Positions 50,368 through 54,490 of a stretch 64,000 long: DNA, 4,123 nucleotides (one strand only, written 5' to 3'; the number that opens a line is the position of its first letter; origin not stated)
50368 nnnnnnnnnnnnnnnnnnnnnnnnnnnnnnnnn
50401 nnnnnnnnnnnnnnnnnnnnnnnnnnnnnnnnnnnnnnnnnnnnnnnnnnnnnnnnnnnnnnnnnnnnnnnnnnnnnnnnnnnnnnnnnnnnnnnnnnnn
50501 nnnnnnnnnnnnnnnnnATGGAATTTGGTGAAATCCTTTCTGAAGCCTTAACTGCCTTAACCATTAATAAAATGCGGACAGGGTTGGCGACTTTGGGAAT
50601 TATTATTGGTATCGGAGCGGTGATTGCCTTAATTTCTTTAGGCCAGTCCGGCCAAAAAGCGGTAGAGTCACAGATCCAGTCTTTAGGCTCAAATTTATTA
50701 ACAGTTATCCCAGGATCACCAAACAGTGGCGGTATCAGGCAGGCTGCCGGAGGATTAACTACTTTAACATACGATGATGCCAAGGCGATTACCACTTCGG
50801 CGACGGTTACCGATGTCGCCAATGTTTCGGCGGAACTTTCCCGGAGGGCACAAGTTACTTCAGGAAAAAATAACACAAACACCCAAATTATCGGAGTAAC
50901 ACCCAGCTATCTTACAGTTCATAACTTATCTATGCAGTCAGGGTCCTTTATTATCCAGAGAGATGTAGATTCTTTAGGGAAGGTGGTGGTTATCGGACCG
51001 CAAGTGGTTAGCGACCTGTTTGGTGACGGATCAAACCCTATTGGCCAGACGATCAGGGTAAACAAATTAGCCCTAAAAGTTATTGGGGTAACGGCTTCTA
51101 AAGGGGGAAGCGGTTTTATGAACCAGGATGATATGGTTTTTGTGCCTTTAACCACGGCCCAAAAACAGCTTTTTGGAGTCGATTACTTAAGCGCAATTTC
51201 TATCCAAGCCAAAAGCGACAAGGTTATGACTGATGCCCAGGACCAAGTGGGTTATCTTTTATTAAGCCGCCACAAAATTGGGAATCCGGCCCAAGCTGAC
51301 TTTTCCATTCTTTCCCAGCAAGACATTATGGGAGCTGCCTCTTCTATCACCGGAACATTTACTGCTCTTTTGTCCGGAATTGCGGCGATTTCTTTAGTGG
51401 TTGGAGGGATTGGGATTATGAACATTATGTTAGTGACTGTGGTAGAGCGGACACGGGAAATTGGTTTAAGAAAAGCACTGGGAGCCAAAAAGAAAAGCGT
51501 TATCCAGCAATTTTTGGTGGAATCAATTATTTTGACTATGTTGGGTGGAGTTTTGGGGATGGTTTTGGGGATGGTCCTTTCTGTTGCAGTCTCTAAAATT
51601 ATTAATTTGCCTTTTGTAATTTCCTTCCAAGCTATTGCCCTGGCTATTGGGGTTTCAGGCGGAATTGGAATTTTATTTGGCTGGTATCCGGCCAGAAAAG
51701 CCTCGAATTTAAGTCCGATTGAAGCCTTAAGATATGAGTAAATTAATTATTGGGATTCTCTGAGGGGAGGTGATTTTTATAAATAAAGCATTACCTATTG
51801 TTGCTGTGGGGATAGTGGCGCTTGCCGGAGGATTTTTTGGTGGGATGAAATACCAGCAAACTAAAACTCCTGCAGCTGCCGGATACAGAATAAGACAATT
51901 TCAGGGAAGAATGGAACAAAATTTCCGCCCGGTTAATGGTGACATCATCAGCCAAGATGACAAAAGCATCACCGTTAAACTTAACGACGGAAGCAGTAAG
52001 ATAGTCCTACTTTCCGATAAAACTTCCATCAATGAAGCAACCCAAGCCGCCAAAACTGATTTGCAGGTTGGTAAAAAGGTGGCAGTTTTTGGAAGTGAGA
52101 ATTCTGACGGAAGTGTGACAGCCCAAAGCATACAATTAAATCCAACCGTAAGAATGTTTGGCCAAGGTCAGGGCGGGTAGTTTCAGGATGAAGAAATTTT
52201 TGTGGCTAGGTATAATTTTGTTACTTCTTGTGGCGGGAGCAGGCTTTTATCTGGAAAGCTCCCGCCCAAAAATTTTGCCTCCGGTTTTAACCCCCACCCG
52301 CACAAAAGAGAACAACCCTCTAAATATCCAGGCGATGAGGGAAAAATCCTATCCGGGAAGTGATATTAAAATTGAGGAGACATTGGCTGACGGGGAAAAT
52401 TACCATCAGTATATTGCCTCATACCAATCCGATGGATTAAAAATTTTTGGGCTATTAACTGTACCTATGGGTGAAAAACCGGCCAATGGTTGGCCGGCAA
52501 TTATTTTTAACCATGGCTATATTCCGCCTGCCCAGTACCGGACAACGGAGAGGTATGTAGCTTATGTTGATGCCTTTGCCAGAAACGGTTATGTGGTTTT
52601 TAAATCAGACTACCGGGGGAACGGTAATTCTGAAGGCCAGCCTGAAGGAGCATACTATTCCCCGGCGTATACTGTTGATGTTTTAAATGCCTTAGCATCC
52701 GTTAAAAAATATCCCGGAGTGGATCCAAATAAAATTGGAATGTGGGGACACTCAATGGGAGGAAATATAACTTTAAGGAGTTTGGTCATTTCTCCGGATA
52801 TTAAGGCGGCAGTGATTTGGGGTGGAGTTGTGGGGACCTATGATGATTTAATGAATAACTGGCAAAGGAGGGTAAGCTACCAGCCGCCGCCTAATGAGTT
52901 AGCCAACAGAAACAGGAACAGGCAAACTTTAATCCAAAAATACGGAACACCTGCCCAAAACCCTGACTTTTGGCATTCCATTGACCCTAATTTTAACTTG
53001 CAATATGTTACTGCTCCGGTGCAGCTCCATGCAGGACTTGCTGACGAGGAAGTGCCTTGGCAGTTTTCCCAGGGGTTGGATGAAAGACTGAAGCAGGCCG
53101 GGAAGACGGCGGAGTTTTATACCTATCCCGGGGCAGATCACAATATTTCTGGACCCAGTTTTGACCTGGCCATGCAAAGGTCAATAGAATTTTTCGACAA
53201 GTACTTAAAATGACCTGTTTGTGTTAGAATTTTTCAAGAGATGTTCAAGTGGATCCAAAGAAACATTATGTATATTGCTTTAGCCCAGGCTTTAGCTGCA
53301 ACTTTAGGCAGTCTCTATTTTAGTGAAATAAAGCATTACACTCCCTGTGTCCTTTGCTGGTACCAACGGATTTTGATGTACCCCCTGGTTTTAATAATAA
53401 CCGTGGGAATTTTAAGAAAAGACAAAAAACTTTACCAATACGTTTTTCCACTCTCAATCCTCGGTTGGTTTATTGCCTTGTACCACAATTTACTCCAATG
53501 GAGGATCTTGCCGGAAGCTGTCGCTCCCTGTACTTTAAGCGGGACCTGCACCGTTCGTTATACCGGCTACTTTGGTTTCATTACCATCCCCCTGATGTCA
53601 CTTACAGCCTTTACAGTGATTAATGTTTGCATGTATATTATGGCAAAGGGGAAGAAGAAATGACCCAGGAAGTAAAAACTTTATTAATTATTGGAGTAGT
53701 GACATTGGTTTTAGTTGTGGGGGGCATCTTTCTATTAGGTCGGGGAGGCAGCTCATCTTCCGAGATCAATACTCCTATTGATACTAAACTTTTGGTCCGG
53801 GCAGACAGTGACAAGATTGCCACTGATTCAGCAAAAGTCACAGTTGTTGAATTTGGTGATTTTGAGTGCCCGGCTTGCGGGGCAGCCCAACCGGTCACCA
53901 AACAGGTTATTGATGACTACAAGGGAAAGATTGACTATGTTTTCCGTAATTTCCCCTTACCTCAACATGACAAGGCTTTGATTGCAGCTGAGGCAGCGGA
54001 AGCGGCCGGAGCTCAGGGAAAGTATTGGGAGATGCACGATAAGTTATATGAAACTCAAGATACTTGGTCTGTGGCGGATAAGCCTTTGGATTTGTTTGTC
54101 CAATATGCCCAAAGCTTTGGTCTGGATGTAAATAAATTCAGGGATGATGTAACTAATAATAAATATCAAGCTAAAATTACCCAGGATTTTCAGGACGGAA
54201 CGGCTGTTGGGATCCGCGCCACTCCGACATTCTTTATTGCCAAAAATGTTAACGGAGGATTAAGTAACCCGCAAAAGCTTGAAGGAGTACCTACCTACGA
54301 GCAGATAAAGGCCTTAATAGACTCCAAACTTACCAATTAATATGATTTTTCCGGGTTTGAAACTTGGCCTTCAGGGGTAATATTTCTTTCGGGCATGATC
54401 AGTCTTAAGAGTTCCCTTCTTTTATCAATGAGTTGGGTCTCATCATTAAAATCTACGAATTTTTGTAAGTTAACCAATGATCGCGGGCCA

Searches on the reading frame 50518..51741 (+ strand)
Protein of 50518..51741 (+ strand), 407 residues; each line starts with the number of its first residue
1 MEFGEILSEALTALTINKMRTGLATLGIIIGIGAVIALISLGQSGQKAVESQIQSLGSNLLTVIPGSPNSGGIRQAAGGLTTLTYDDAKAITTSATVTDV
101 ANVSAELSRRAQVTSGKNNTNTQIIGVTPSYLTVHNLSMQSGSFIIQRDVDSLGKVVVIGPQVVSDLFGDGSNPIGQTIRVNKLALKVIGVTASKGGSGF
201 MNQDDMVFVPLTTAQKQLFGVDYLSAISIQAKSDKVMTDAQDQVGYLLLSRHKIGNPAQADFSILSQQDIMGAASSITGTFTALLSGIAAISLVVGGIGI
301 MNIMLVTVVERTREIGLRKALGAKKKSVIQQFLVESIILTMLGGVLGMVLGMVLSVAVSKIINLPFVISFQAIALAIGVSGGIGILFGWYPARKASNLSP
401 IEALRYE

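Call 37: search_protein_families(library=pfam, proteins=[window:50518-51741:+], max_evalue=0.001)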
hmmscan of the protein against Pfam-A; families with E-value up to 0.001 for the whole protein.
window:50518-51741:+ (407 aa): 2 families
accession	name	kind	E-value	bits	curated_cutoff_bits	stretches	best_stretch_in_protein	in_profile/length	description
PF12704.14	MacB_PCD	-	1.1e-45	156.9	27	1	21-244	1-204/207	MacB-like periplasmic core domain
PF02687.27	FtsX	-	1.9e-20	73.6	25.5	1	288-400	3-120/120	FtsX-like permease C-terminal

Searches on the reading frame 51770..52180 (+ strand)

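Call 37: search_protein_families(library=pfam, proteins=[window:51770-52180:+], max_evalue=0.001)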
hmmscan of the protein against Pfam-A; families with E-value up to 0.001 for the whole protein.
window:51770-52180:+ (136 aa): 1 family
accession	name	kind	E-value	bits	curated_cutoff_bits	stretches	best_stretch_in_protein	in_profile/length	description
PF18914.6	DUF5666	-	5.7e-07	30.2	27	1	59-122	4-60/60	Domain of unknown function (DUF5666)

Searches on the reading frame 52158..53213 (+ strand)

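Call 37: search_protein_families(library=pfam, proteins=[window:52158-53213:+], max_evalue=0.001)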
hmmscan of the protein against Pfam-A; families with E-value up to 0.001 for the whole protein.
window:52158-53213:+ (351 aa): 11 families
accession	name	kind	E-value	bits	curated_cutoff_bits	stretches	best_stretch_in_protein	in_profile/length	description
PF12146.15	Hydrolase_4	-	9.6e-15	55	27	1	116-238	8-125/239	Serine aminopeptidase, S33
PF00326.27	Peptidase_S9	-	9.9e-15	55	22.6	1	139-351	9-211/213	Prolyl oligopeptidase family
PF02129.25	Peptidase_S15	-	2.3e-14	54.2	23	1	92-230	1-135/262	X-Pro dipeptidyl-peptidase (S15 family)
PF01738.24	DLH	-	2.4e-13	50.6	21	2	137-236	34-130/217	Dienelactone hydrolase family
PF20434.5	BD-FAE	-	7.5e-08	32.6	26.8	1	112-311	13-215/215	BD-FAE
PF00561.26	Abhydrolase_1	-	9.5e-08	32.4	25.8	1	113-243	1-120/245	alpha/beta hydrolase fold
PF08840.17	BAAT_C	-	3.5e-07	30.9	20.9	1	178-340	9-170/210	BAAT / Acyl-CoA thioester hydrolase C terminal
PF05448.18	AXE1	-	6.8e-07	28.8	21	0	163-219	149-204/321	Acetyl xylan esterase (AXE1)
PF07859.19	Abhydrolase_3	-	1e-06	29.1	25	1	169-329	46-207/210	alpha/beta hydrolase fold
PF12697.13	Abhydrolase_6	-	7.7e-06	27.2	26.3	1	132-328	15-204/217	Alpha/beta hydrolase family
PF02230.22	Abhydrolase_2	-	0.00011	22.6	23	0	284-336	155-207/217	Phospholipase/Carboxylesterase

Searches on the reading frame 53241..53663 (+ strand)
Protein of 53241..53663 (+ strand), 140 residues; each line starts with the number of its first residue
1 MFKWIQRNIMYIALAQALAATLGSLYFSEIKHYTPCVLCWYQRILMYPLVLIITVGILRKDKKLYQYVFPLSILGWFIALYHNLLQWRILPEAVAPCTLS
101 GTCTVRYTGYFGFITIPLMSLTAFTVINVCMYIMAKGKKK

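Call 37: search_protein_families(library=pfam, proteins=[window:53241-53663:+], max_evalue=0.001)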
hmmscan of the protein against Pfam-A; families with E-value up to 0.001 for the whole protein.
window:53241-53663:+ (140 aa): 1 family
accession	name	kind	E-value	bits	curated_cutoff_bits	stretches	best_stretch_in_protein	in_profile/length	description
PF02600.21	DsbB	-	1.7e-13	51.7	22.1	1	7-129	2-143/148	Disulfide bond formation protein DsbB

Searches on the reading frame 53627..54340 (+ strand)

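Call 37: search_protein_families(library=pfam, proteins=[window:53627-54340:+], max_evalue=0.001)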
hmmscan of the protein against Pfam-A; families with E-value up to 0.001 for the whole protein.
window:53627-54340:+ (237 aa): 4 families
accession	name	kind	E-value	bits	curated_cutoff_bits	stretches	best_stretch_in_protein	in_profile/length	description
PF13462.12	Thioredoxin_4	-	1.3e-26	94.2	23.2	1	68-232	12-164/165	Thioredoxin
PF01323.26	DSBA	-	1.2e-12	48.5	25.6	1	72-218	1-186/191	DSBA-like thioredoxin domain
PF13743.12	Thioredoxin_5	-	7.6e-05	23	27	1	105-225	66-182/186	Thioredoxin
PF00085.26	Thioredoxin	-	0.00028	21.3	23.5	0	62-103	11-52/103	Thioredoxin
